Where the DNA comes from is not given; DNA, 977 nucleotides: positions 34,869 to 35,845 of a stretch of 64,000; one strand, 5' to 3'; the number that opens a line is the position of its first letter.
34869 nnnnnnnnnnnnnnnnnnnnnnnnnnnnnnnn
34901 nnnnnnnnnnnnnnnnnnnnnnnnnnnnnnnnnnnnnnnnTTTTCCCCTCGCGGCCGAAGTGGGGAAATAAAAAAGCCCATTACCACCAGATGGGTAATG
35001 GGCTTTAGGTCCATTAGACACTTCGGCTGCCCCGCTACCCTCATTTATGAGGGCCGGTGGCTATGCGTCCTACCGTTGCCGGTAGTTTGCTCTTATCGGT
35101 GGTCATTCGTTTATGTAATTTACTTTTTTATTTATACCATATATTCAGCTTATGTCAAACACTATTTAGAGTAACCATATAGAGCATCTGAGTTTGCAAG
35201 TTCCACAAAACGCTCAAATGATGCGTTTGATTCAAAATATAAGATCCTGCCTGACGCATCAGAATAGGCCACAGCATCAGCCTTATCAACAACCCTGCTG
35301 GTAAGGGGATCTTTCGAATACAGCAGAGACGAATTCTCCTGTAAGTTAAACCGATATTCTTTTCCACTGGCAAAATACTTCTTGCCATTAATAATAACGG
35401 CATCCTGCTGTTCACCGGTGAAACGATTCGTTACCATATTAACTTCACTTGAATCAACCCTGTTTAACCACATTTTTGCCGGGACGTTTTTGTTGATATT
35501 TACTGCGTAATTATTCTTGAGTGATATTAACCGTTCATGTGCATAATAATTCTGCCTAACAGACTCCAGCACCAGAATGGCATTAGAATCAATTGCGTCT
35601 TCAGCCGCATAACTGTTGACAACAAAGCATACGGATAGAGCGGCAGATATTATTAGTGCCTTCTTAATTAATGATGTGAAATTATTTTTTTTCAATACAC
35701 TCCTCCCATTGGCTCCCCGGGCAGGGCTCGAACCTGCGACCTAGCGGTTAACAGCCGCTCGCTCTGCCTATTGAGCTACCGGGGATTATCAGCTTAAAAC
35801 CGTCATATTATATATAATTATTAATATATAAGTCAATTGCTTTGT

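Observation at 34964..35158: c-di-GMP-I (GEMM) riboswitch with promoter and terminator platform controlling a secreted HExxH protein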

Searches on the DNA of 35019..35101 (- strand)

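Call 33: build_rna_model(alignment_id=A3, structure=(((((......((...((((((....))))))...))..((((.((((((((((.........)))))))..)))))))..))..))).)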
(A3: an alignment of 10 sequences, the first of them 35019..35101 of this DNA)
Model R1 built from alignment A3 (10 sequences, 89 columns); structure: as given.
model positions 83; base pairs 27; branch points 1; effective number of sequences 1.33; information 0.685 bits per position. Calibrated on 0.2 Mb of random sequence (short: E-values are rough).
structure used (alignment columns):
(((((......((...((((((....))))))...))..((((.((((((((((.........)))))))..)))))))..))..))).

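Call 36: search_with_rna_model(model_id=R1, sources=[window, L001, L002, L003, L004, L005, L006, L007, L008, L009, L010, L011, L012, L013, L014, L015, L016, L017, L018, L019, L020, L021, L022, L023, L024, L025, L026, L027, L028, L029, L030, L031, L032, L033, L034, L035, L036, L037, L038, L039, L040, L041, L042, L043, L044, L045, L046, L047, L048, L049, L050, L051, L052, L053, L054, L055, L056, L057, L058, L059, L060, L061, L062, L063, L064, L065, L066, L067, L068, L069, L070, L071, L072, L073, L074, L075, L076, L077, L078, L079, L080, L081, L082, L083, L084, L085, L086, L087, L088], max_evalue=1, make_alignment=true)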
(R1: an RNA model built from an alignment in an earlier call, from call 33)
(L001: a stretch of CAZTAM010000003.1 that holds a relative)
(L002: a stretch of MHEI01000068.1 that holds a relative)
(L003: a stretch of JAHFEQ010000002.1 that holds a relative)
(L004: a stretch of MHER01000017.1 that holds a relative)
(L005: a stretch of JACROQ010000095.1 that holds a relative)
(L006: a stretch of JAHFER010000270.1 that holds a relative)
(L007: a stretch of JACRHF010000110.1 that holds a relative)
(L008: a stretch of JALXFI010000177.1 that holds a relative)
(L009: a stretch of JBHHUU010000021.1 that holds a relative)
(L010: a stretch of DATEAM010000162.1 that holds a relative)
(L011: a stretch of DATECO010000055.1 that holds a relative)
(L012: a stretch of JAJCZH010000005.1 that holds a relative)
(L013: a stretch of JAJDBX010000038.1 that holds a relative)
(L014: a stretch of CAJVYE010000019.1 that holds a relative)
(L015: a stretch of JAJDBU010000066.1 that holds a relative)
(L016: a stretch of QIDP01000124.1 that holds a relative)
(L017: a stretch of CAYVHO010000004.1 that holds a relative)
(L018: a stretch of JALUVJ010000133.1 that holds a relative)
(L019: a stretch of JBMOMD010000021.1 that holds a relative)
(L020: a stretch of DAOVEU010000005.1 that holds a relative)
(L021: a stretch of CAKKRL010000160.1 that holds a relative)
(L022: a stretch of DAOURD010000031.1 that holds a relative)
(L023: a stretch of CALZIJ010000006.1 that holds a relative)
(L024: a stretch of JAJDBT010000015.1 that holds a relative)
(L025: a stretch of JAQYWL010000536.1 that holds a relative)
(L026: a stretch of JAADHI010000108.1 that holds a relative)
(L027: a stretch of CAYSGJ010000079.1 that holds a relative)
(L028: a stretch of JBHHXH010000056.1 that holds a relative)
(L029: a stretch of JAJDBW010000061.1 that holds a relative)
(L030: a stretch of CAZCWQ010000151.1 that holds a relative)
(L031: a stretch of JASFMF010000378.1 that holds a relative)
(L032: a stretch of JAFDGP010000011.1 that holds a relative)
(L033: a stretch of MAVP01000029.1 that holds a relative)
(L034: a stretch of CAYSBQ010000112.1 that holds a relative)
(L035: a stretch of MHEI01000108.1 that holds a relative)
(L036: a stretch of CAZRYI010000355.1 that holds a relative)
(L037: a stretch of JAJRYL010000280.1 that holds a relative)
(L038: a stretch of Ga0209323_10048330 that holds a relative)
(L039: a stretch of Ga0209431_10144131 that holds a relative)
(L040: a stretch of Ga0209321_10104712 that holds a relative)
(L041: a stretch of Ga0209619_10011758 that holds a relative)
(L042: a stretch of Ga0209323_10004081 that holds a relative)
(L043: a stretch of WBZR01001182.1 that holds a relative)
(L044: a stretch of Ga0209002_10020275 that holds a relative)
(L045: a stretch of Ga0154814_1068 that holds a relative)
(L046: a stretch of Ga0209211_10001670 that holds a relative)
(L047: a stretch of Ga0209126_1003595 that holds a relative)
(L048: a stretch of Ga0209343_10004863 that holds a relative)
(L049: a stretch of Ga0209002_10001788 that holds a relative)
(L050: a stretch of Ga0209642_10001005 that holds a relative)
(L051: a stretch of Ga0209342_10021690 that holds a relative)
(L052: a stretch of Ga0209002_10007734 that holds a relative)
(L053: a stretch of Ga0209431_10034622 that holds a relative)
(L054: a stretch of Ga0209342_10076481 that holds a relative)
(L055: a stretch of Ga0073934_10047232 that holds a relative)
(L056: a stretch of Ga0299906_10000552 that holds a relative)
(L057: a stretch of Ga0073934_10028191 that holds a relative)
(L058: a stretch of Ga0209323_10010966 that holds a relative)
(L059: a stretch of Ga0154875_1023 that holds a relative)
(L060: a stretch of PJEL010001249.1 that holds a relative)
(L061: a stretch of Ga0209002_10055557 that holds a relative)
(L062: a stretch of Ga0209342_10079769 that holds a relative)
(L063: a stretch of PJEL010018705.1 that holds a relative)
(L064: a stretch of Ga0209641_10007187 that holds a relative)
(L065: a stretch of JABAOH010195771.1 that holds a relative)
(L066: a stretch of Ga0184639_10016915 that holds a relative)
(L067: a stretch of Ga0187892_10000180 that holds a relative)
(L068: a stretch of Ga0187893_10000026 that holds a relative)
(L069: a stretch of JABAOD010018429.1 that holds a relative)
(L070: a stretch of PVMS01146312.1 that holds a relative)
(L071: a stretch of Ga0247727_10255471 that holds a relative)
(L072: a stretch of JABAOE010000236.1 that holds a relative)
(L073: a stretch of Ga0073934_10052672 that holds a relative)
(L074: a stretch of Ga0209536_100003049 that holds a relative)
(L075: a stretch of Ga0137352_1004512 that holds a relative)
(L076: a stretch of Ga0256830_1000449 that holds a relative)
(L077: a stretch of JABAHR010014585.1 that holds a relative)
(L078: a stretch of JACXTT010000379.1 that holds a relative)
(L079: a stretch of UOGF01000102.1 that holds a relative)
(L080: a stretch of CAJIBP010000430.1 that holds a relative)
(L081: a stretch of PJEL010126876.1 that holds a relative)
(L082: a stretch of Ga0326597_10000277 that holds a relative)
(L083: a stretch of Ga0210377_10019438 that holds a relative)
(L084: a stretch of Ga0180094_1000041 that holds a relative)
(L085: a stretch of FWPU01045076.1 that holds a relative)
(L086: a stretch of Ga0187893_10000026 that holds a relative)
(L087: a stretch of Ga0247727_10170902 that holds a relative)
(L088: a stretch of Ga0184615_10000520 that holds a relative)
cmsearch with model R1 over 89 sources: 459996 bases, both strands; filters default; matches with E-value up to 1: 40.
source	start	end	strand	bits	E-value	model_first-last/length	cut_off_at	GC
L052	534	616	+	105.8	1.7e-28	1-83/83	no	0.59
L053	1291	1373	+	105.8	1.7e-28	1-83/83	no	0.59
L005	3842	3924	+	103.9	6.3e-28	1-83/83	no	0.6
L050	1341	1423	+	103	1.2e-27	1-83/83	no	0.61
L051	1266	1348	+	103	1.2e-27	1-83/83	no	0.61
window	35019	35101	-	102.4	1.8e-27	1-83/83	no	0.59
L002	3843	3925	+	101.8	2.7e-27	1-83/83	no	0.59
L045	375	457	+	101.8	2.7e-27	1-83/83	no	0.59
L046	1343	1425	+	101.8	2.7e-27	1-83/83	no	0.59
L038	1343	1425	+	101.1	4.4e-27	1-83/83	no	0.6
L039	838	920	+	101.1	4.4e-27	1-83/83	no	0.6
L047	791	873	+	101.1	4.6e-27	1-83/83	no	0.6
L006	866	948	+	100.8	5.6e-27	1-83/83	no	0.59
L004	3845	3927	+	100.3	7.9e-27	1-83/83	no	0.65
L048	1345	1427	+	100.3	7.9e-27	1-83/83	no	0.65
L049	1345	1427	+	100.3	7.9e-27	1-83/83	no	0.65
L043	1344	1427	+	99.6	1.2e-26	1-83/83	no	0.57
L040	654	736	+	99.2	1.7e-26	1-83/83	no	0.58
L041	158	240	+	99.2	1.7e-26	1-83/83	no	0.58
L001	3842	3924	+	98.5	2.7e-26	1-83/83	no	0.57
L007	3841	3923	+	95.7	2e-25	1-83/83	no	0.58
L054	1339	1422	+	94.7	3.7e-25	1-83/83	no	0.58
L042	1341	1422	+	91.2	4.4e-24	1-83/83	no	0.59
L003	3839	3922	+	90.8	5.6e-24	1-83/83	no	0.61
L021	9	91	+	84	6.3e-22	1-83/83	no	0.58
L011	800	887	+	83.8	7.4e-22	1-83/83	no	0.55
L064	1316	1403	+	83.8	7.4e-22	1-83/83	no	0.55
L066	561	648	+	82.5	1.8e-21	1-83/83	no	0.56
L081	776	857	+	72.7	1.7e-18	1-83/83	no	0.56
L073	1321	1405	+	72.4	2e-18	1-83/83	no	0.56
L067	1335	1438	+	71.4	4.2e-18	1-83/83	no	0.52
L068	1335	1438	+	71.4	4.2e-18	1-83/83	no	0.52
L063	4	86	+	67.9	4.9e-17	1-83/83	no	0.53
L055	1271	1371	+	42.4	2.3e-09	1-83/83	no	0.5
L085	294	395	+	41.2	5.3e-09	1-83/83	no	0.47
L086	1313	1411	+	40.8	7.3e-09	1-83/83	no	0.46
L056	1342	1440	+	36.4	1.5e-07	1-83/83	no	0.45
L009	3798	3927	+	28.8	3e-05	1-83/83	no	0.44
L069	379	524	+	22.4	0.0025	1-83/83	no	0.66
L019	2427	2529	-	15.3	0.36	1-83/83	no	0.66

Alignment A4: 40 matches aligned to the model, 217 columns, each read 5' to 3' on its own strand. Consensus structure (alignment columns), stored with it:
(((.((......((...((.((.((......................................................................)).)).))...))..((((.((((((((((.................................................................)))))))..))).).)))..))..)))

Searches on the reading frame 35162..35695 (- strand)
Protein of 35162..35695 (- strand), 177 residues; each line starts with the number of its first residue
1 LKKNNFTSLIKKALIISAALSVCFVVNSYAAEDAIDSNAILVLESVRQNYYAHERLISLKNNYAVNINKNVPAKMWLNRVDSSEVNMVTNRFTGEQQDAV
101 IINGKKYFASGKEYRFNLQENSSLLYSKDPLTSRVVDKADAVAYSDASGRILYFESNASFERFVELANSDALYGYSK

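Call 8: search_protein_families(library=pfam, proteins=[window:35162-35695:-], max_evalue=1)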
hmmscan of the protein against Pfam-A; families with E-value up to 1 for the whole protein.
window:35162-35695:- (177 aa): 1 family
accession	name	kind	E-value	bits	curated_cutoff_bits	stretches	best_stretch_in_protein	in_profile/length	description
PF10340.15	Say1_Mug180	-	0.013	14.8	21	1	9-85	224-305/374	Steryl acetyl hydrolase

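Call 51: search_protein_families(library=ncbifam, proteins=[window:35162-35695:-], max_evalue=1)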
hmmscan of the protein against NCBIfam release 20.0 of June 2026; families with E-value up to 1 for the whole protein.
window:35162-35695:- (177 aa): 0 families
